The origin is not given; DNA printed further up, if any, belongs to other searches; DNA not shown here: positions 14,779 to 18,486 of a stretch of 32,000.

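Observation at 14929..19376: EgtD methyltransferase plus Mo/W-pterin oxidoreductase::NifS fusion, a candidate oxygen-independent ergothioneine (thio-histidine) module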

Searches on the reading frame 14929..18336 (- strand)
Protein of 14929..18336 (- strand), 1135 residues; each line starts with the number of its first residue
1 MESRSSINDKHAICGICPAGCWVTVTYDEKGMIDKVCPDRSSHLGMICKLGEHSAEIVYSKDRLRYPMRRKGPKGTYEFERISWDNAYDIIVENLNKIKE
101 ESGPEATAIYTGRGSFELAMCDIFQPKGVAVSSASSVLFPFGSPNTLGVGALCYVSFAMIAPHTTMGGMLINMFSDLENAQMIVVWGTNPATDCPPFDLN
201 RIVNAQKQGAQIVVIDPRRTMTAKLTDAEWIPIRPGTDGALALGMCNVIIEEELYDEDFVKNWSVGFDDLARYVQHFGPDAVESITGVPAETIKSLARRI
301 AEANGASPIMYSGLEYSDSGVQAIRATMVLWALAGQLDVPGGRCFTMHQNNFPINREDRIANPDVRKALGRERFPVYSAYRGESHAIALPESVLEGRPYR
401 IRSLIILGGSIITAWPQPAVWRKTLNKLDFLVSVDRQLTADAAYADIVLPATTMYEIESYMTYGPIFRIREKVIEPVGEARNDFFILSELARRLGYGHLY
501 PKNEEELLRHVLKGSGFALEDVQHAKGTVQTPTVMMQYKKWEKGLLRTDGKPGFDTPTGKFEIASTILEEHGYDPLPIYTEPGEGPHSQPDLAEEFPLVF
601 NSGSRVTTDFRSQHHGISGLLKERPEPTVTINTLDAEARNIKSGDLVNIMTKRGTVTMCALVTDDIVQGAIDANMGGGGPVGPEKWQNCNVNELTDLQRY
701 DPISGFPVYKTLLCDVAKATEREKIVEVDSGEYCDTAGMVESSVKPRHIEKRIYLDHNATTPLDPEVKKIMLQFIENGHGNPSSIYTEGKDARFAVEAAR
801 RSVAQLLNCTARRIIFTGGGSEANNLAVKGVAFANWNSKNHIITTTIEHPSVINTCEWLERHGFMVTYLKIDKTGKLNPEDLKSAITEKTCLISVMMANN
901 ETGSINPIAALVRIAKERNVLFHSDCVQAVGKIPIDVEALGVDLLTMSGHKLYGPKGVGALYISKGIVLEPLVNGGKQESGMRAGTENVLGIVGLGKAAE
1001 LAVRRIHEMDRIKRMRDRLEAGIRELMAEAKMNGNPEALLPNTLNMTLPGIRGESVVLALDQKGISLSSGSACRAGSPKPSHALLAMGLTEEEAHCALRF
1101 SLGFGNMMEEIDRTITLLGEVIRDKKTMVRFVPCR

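Call 3: search_protein_families(library=pfam, proteins=[window:14929-18336:-], max_evalue=0.01)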
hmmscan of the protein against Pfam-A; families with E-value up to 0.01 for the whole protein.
window:14929-18336:- (1135 aa): 5 families
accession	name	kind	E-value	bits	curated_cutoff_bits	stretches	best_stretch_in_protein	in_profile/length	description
PF00266.25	Aminotran_5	-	2.6e-82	277.2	21.5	1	753-1113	1-370/371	Aminotransferase class-V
PF00384.28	Molybdopterin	-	4.8e-46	157.8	24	1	63-492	1-352/353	Molybdopterin oxidoreductase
PF01568.27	Molydop_binding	-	4e-16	59.4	26.8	1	601-711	4-108/110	Molydopterin dinucleotide binding domain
PF01041.23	DegT_DnrJ_EryC1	-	9.9e-09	35.3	19.8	1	811-931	39-151/360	DegT/DnrJ/EryC1/StrS aminotransferase family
PF01212.27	Beta_elim_lyase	-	1.1e-06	28.6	27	1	801-951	39-199/288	Beta-eliminating lyase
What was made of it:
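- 16183..18336 (-): MES N-terminal metallopterin (bis-MGD) module, residues 1 to about 718, with the Fe4S4 cysteines C14, C17, C21 and C48 and the metal-ligand cysteine C153. PF00384 and PF01568 (call 3).
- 16102..16182 (-): Inter-module linker (about residues 719-745), poorly conserved. Pfam domains end at residue 711 and restart at 753 (call 3).
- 14929..16101 (-): MES C-terminal PLP cysteine desulfurase module (residues about 746-1135 plus the stop codon), with K951 (PLP), C1073 (persulfide), C1096 and the penultimate C1134. PF00266 at E 3e-82 (call 3).
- Checked: Domains of the fusion (call 3): Molybdopterin PF00384 at residues 63-492 (E 5e-46), Molydop_binding PF01568 at 601-711 (E 4e-16), and Aminotran_5 PF00266 at 753-1113 (E 3e-82).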

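Call 4: search_protein_families(library=ncbifam, proteins=[window:14929-18336:-], max_evalue=0.01)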
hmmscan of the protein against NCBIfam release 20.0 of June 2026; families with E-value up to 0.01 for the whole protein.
window:14929-18336:- (1135 aa): 62 families (the best 25 are shown)
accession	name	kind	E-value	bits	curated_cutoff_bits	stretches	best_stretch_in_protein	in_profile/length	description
TIGR03402.1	FeS_nifS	equivalog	2.5e-145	484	530.75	1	753-1129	1-377/379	cysteine desulfurase NifS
NF010611.0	PRK14012.1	equivalog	4.6e-114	381.5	548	1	749-1127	3-384/406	IscS subfamily cysteine desulfurase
TIGR02006.1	IscS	equivalog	1e-113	380.4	643.2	1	751-1124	3-377/402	IscS subfamily cysteine desulfurase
TIGR03235.1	DNA_S_dndA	equivalog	8.6e-111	370.6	480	1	754-1102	1-353/353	cysteine desulfurase DndA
TIGR03403.1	nifS_epsilon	equivalog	1.9e-103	346.3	587.7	1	753-1120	1-371/382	NifS family cysteine desulfurase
NF002806.0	PRK02948.1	subfamily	4.2e-99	332.1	304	1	753-1128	2-378/381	IscS subfamily cysteine desulfurase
TIGR01591.1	Fdh-alpha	equivalog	6.9e-91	305.3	666.25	1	13-712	2-668/672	formate dehydrogenase subunit alpha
NF012032.0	PRK15488.1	equivalog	5.3e-81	272.7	694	1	8-678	42-717/759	thiosulfate reductase PhsA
TIGR02166.1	dmsA_ynfE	subfamily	6.8e-72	242.7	777.7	2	43-363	84-418/794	DMSO/selenate family reductase complex A subunit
NF047855.1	AssmNtatRedNasC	equivalog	2.3e-63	214.6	1100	2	12-337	23-336/708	assimilatory nitrate reductase catalytic subunit NasC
TIGR00509.1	bisC_fam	subfamily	7.1e-62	209.7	1017.55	1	54-677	35-707/772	molybdopterin guanine dinucleotide-containing S/N-oxide reductase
NF011566.1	PRK14990.1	exception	1.6e-55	188.5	1600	1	47-703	103-798/814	dimethylsulfoxide reductase subunit A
TIGR03479.1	DMSO_red_II_alp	subfamily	6.2e-51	173.5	984.75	4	48-262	105-305/913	molybdopterin-dependent oxidoreductase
NF011682.0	PRK15102.1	equivalog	1.2e-50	172.5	909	1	55-676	85-762/829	trimethylamine-N-oxide reductase TorA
NF041885.1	selenate_YnfE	exception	6.4e-50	169.8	1675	2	48-344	93-405/805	selenate/tellurate reductase subunit YnfE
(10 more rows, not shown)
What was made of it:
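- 14929..16101 (-): NifS/IscS models at E 1e-145 to 1e-114 (call 4).
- On Stand-alone NifS (TIGR03402 equivalog): 484 bits against a cut-off of 530.75 (call 4).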
